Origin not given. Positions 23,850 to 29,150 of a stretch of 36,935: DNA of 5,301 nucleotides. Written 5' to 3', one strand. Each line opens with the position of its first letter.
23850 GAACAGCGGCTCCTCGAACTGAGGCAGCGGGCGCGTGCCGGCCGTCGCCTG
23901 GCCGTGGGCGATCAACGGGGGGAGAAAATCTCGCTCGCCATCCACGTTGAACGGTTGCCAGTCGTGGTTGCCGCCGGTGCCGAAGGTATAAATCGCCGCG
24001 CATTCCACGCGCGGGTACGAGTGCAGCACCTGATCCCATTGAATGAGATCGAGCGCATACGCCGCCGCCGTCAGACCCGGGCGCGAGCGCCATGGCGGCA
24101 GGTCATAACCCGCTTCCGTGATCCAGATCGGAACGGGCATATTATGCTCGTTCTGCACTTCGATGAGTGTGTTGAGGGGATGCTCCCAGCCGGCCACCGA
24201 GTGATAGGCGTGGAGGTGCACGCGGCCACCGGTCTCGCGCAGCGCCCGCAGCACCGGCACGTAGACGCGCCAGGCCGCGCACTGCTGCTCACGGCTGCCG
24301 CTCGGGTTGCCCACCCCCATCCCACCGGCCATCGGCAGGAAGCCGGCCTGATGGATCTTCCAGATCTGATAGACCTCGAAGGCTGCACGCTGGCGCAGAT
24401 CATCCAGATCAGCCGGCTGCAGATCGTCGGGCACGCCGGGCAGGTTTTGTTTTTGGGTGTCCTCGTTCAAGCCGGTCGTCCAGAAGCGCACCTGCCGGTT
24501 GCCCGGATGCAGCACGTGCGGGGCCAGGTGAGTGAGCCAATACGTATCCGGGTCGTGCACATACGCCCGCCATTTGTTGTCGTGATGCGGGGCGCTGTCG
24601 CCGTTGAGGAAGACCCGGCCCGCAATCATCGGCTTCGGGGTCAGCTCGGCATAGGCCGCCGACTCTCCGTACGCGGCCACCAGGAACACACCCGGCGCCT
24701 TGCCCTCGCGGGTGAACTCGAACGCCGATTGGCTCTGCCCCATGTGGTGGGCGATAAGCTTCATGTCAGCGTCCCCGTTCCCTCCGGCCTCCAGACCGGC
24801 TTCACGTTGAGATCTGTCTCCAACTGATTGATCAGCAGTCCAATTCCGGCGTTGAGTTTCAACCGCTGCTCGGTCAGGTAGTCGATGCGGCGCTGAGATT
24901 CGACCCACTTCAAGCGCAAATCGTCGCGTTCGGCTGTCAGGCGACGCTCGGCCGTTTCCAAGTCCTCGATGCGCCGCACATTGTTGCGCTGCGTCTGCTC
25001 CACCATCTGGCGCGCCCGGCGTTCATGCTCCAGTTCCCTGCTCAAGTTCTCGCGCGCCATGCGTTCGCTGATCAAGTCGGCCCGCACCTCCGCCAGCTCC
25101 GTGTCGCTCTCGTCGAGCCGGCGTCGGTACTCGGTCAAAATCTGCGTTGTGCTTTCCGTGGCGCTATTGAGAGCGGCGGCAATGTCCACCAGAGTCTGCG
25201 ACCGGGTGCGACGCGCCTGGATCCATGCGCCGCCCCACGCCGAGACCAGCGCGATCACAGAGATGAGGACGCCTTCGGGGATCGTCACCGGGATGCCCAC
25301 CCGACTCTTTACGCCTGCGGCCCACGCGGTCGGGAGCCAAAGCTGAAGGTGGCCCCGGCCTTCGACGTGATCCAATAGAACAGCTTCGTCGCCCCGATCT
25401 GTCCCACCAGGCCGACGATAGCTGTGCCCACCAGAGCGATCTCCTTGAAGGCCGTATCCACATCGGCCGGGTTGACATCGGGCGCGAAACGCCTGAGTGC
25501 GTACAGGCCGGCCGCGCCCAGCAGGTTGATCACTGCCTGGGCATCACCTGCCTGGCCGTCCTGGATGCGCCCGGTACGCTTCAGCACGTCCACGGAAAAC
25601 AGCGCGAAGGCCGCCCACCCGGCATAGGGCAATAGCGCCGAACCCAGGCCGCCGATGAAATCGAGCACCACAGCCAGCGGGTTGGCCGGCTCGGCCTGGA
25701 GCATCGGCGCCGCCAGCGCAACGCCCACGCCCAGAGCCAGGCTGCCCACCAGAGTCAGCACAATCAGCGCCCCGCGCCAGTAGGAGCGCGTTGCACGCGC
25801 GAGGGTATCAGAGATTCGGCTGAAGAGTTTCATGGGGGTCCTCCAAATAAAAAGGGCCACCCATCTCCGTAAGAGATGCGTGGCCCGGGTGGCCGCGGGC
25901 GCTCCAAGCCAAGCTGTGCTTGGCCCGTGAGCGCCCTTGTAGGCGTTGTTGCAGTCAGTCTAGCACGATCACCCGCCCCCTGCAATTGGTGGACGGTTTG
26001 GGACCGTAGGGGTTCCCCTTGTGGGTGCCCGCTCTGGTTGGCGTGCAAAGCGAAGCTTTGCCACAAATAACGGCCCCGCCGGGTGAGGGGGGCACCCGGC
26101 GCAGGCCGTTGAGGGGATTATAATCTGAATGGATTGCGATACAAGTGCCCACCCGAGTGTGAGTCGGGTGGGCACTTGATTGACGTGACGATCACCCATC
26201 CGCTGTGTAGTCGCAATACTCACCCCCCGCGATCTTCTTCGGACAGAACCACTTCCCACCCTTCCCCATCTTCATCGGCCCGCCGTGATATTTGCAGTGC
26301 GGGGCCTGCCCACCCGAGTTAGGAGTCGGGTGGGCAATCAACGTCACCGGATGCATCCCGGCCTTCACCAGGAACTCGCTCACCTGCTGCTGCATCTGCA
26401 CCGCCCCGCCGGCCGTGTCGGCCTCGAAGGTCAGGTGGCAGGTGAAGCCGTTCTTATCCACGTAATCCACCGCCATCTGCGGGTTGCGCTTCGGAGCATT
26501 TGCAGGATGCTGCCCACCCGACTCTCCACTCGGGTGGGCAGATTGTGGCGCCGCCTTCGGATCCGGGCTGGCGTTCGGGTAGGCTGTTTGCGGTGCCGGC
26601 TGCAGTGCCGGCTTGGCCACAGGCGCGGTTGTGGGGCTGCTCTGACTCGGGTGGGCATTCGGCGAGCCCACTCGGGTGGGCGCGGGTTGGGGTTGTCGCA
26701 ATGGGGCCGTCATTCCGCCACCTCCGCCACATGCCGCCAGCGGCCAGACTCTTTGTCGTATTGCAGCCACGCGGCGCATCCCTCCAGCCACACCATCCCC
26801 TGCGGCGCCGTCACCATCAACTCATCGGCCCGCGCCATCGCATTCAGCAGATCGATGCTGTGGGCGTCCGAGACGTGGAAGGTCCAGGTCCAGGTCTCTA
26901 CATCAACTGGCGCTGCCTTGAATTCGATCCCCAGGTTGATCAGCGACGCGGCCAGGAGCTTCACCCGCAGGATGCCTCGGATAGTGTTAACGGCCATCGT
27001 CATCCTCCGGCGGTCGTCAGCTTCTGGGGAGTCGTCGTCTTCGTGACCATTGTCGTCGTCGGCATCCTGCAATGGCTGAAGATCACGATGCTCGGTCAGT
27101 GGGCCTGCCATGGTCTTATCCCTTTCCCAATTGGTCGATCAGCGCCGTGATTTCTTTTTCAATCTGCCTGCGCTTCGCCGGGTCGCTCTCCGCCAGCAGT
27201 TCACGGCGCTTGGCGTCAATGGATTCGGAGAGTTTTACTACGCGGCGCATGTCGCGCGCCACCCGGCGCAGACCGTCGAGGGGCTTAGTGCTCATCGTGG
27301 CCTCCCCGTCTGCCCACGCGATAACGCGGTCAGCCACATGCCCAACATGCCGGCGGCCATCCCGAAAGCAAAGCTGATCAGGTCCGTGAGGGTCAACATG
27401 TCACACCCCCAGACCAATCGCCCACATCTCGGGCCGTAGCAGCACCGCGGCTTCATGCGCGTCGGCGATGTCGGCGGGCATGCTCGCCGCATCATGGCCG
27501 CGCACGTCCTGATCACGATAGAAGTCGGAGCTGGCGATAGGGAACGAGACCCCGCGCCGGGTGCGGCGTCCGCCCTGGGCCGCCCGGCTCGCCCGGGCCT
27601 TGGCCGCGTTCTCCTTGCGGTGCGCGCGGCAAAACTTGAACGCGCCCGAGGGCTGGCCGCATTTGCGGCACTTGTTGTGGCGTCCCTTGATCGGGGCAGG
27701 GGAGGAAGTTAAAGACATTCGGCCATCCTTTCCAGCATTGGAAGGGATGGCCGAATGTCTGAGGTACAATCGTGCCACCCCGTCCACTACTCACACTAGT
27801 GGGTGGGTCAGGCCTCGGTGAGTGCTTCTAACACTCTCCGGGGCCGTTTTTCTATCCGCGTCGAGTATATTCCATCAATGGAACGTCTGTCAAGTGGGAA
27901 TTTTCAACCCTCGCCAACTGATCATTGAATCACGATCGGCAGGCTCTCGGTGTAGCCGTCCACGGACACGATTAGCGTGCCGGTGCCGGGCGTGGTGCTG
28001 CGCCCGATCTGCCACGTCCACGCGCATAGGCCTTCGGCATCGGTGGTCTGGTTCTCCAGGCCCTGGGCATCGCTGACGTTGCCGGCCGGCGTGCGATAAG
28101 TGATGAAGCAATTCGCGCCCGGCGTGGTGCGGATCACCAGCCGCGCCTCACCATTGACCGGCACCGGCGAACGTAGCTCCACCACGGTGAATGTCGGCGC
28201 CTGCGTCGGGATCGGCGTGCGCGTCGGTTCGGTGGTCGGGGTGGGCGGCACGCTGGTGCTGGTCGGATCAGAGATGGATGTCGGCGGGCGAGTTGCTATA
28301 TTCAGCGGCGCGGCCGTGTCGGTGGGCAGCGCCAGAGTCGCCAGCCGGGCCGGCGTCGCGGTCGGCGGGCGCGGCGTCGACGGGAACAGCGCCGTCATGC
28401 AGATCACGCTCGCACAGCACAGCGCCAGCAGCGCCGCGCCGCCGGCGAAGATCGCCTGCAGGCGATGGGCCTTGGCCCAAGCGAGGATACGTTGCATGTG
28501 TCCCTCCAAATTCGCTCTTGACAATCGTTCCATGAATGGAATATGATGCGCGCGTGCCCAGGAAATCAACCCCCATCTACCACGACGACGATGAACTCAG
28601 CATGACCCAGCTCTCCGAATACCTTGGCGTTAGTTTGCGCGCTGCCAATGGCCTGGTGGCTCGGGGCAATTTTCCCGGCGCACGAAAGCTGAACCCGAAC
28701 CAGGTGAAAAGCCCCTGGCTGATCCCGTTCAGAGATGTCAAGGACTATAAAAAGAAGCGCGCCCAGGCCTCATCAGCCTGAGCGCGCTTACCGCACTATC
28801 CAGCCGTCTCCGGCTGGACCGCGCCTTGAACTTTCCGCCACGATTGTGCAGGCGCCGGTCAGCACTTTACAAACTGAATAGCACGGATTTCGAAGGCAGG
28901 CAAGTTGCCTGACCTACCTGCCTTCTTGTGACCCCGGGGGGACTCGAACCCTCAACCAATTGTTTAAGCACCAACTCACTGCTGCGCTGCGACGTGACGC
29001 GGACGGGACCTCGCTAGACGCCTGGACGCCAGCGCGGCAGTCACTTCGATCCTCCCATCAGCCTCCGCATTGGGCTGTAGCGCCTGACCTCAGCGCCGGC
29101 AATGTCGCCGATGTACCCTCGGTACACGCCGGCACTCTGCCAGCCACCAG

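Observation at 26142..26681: Array of eight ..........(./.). half-sites, arranged as lox-like palindromes, inside and beside a CDS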

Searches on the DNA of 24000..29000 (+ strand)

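Call 7: search_dna_similar(query=window:24000-29000:+, collection=phages, mode=distant, max_rows=25)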
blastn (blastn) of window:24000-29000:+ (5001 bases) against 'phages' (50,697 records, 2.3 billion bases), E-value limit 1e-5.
No match.

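Call 93: search_rna_families(source=window, start=24800, end=27300, threshold=evalue, max_evalue=1)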
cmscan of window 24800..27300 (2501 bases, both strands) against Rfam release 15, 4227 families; matches with E-value up to 1: 0.
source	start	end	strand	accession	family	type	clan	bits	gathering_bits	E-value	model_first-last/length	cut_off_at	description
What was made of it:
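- Tried and rejected: Rfam finds nothing in 24800-27300 (call 93).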

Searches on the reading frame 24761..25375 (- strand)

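Call 8: search_protein_families(library=pfam, proteins=[window:24761-25375:-], max_evalue=0.01)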
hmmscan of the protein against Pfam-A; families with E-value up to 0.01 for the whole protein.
window:24761-25375:- (204 aa): 2 families
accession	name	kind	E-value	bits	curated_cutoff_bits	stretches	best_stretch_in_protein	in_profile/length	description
PF06160.17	EzrA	-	0.0017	17.2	39.6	1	71-157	252-336/557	Septation ring formation regulator, EzrA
PF19220.6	Rod_CreS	-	0.0055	16.2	100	1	56-160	26-134/359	Crescentin, rod domain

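Call 10: search_protein_families(library=phrogs, proteins=[window:24761-25375:-], max_evalue=0.001)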
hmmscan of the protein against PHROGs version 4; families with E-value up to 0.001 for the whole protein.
window:24761-25375:- (204 aa): 0 families

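Call 94: search_protein_families(library=ncbifam, proteins=[window:24761-25300:-], max_evalue=0.01)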
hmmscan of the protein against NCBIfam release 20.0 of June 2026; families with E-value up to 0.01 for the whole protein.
window:24761-25300:- (179 aa): 4 families
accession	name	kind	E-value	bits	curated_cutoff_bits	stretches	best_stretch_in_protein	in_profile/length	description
TIGR02168.1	SMC_prok_B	equivalog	0.00014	19.7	567.35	1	27-153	674-800/1181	chromosome segregation protein SMC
TIGR02169.1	SMC_prok_A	equivalog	0.0036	15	729.4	1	34-161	733-865/1165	chromosome segregation protein SMC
TIGR04211.1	SH3_and_anchor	equivalog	0.0069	16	65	1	26-134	52-161/198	TIGR04211 family SH3 domain-containing protein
NF045487.1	ASRP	equivalog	0.0096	14.6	300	0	29-153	132-258/593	archaea-specific SMC-related protein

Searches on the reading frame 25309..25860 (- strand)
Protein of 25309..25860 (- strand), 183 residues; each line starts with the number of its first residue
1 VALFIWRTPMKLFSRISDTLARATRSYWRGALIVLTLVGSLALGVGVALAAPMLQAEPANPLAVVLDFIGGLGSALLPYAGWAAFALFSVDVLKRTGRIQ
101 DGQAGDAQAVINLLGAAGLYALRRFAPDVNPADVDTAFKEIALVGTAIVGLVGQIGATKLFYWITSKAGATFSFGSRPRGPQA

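Call 8: search_protein_families(library=pfam, proteins=[window:25309-25860:-], max_evalue=0.01)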
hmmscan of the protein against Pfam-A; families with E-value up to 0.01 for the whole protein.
window:25309-25860:- (183 aa): 1 family
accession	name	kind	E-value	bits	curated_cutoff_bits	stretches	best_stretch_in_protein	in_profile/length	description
PF22703.2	Cdc6_lid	-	0.0029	17.9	27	1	91-138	20-67/68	Cdc6 AAA+ ATPase-type lid domain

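Call 10: search_protein_families(library=phrogs, proteins=[window:25309-25860:-], max_evalue=0.001)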
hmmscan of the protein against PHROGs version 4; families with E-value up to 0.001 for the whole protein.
window:25309-25860:- (183 aa): 0 families

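Call 94: search_protein_families(library=ncbifam, proteins=[window:25309-25833:-], max_evalue=0.01)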
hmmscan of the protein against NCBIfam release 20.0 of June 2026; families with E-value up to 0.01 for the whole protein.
window:25309-25833:- (174 aa): 0 families
